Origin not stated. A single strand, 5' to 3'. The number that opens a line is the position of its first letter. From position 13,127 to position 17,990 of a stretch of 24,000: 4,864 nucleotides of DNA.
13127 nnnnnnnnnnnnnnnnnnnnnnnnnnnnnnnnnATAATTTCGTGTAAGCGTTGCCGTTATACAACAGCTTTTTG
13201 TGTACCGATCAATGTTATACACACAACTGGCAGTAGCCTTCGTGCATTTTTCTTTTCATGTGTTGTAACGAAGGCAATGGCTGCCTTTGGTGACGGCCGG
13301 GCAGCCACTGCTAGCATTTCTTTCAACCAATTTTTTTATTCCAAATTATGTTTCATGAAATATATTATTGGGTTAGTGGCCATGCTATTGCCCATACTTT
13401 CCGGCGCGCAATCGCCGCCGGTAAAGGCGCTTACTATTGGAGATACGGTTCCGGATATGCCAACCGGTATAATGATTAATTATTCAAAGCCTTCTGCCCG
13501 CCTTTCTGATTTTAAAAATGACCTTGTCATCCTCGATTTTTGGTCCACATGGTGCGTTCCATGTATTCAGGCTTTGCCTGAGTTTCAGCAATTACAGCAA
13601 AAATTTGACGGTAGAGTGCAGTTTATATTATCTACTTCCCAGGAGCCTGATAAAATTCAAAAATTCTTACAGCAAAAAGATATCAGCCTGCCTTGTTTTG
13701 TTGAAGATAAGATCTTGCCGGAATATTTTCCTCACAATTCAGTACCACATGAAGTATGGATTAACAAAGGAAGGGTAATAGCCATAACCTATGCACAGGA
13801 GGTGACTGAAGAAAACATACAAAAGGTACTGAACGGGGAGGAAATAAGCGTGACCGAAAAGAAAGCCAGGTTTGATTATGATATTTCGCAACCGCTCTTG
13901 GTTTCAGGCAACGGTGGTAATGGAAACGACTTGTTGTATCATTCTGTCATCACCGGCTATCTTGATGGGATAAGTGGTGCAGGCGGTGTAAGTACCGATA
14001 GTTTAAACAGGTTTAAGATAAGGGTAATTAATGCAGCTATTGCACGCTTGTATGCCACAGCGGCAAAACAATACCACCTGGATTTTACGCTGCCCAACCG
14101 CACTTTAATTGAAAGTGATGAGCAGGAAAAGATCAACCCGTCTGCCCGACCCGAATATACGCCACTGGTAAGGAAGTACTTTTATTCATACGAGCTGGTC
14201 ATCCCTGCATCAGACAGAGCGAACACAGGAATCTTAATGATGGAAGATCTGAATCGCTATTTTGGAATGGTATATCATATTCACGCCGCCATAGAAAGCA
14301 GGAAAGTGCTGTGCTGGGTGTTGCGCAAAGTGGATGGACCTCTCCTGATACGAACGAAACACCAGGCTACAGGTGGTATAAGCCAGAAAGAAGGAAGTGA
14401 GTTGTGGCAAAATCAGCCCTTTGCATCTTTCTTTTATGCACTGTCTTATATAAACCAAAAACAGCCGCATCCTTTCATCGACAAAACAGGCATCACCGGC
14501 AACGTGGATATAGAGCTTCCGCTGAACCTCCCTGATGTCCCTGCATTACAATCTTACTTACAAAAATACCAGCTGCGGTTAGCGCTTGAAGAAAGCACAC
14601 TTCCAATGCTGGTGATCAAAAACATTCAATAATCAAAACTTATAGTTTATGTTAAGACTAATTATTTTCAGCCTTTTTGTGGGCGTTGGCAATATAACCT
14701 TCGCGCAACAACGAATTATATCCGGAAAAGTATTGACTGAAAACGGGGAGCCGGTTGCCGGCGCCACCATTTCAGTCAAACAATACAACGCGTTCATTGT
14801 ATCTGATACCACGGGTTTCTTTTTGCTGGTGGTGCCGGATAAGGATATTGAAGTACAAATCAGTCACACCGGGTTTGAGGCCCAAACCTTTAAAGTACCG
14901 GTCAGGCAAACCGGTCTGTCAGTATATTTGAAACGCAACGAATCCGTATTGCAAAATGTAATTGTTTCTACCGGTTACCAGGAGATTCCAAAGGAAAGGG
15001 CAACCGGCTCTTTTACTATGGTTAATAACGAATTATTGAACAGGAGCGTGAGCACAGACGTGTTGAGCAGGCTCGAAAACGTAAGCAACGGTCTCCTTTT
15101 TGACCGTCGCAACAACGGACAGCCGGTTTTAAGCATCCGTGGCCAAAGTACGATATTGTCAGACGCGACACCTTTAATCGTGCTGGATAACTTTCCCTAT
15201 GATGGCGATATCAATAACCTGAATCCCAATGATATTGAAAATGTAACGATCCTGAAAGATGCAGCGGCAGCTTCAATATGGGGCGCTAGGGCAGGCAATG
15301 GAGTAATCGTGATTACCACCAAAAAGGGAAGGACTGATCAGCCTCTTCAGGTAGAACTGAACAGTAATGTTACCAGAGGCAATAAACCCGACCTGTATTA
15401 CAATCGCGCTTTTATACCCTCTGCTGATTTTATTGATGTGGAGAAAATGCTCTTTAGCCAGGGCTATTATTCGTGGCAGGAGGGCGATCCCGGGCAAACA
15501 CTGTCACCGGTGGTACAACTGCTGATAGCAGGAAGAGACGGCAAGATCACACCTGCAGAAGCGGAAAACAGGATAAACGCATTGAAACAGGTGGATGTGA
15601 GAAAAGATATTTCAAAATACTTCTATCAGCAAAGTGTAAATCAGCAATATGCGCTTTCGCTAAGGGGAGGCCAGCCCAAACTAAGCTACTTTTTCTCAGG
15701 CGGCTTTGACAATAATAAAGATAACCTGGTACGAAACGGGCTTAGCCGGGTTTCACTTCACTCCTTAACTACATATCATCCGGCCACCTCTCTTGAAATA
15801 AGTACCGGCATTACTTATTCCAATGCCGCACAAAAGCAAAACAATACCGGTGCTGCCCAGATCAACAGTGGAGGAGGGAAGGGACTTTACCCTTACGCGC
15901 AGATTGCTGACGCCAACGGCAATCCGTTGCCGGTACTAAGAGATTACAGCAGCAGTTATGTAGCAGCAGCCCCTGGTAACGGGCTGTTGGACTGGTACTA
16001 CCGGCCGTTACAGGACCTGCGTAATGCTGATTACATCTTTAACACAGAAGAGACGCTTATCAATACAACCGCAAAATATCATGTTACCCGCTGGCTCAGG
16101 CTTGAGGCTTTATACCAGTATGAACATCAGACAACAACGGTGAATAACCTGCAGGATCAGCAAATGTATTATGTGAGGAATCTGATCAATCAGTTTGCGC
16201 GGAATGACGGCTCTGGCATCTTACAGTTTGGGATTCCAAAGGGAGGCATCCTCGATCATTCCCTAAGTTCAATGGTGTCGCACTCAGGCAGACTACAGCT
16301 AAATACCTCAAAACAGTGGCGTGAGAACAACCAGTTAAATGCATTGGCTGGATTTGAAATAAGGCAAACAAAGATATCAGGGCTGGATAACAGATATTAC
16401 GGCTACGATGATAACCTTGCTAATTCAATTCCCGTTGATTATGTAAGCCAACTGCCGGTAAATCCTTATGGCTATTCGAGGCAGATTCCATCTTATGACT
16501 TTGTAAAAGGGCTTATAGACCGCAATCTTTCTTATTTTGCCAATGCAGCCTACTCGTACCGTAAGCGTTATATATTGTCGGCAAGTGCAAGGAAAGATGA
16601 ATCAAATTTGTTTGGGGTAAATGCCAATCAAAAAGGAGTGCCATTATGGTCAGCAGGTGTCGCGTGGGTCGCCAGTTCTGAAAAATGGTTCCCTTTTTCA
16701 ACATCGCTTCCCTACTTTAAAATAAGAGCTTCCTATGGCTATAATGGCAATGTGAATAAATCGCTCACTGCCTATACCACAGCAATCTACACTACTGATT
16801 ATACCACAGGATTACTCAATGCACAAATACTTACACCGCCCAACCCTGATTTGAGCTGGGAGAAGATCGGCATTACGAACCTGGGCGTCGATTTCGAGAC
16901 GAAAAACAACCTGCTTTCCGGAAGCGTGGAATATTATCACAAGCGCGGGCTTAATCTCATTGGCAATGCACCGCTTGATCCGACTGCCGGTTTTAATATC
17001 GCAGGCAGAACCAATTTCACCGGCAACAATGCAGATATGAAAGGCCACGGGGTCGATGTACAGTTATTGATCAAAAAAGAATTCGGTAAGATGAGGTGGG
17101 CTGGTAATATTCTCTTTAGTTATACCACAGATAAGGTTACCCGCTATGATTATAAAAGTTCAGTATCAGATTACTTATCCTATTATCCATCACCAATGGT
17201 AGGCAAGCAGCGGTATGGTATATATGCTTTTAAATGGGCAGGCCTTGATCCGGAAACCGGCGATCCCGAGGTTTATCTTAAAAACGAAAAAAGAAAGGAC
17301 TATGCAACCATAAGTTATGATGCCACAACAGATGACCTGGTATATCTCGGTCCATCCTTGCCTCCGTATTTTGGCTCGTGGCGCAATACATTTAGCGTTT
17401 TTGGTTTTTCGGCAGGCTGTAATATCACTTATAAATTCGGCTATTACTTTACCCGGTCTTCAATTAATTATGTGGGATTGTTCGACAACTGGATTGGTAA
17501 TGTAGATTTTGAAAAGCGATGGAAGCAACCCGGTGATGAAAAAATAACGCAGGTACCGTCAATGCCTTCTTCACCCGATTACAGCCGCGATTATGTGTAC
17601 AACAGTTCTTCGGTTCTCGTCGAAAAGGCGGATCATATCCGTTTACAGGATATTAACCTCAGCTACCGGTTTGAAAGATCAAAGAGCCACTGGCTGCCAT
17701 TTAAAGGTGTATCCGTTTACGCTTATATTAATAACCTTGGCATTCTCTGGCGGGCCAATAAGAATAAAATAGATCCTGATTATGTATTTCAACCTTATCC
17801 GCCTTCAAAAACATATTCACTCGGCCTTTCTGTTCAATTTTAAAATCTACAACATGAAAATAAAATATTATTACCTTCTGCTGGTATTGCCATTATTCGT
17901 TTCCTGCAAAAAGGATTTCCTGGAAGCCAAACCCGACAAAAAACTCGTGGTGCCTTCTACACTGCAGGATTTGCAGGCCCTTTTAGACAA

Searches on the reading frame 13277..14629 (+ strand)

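Call 62: search_protein_families(library=pfam, proteins=[window:13277-14629:+], max_evalue=0.001)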
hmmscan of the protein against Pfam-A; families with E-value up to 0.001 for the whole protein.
window:13277-14629:+ (451 aa): 4 families
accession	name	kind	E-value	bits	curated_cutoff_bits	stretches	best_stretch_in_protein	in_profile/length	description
PF00578.27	AhpC-TSA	-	7.4e-10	39.3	26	1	55-142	2-88/124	AhpC/TSA family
PF08534.16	Redoxin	-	8.9e-07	29.2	26.6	1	72-139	19-89/148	Redoxin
PF00085.26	Thioredoxin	-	1.2e-06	28.9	23.5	1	80-117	17-54/103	Thioredoxin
PF13905.12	Thioredoxin_8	-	8.5e-05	23.3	27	1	81-139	1-64/94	Thioredoxin-like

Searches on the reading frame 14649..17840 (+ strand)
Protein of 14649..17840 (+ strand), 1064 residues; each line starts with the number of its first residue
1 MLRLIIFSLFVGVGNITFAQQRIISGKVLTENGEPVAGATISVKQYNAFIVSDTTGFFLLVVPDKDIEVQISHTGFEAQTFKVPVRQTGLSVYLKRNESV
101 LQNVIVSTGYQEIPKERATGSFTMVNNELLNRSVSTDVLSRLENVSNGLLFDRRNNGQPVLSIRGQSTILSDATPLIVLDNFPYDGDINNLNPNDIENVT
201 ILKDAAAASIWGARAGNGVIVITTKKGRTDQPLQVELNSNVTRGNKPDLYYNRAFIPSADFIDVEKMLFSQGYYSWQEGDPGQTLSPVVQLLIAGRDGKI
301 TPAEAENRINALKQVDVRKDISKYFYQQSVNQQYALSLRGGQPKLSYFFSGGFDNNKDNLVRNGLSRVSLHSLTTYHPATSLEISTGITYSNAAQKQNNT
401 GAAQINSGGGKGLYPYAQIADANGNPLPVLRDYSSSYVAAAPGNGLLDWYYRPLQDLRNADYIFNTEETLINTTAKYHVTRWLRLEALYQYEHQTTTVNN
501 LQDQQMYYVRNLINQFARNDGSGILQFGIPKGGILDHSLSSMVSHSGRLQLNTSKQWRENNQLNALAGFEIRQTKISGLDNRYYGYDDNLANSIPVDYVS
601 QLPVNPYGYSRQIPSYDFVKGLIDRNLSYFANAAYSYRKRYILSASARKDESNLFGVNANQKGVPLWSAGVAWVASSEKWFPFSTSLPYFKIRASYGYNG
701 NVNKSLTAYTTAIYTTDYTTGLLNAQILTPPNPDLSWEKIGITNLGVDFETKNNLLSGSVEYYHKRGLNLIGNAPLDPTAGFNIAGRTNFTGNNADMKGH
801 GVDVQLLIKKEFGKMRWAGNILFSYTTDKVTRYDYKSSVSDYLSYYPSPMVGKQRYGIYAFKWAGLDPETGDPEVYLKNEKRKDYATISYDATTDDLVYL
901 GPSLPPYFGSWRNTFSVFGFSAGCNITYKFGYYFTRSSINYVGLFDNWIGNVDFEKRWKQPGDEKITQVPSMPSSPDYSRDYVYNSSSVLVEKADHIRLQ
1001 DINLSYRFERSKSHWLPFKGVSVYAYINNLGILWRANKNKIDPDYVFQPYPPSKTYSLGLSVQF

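Call 62: search_protein_families(library=pfam, proteins=[window:14649-17840:+], max_evalue=0.001)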
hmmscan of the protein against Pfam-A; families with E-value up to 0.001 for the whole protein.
window:14649-17840:+ (1064 aa): 4 families
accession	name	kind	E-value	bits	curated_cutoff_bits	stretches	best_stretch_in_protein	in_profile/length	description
PF07715.20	Plug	-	1.6e-12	48.3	23.9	1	115-219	2-107/107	TonB-dependent Receptor Plug Domain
PF13715.12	CarbopepD_reg_2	-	1e-11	45.1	32.2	1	24-106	1-88/88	CarboxypepD_reg-like domain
PF13620.12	CarboxypepD_reg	-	2.5e-10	41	32.3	1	24-86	2-70/82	Carboxypeptidase regulatory-like domain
PF25020.1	TTR_TEN1-4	-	0.00038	20.8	27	0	21-86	6-74/86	Teneurin TTR-like domain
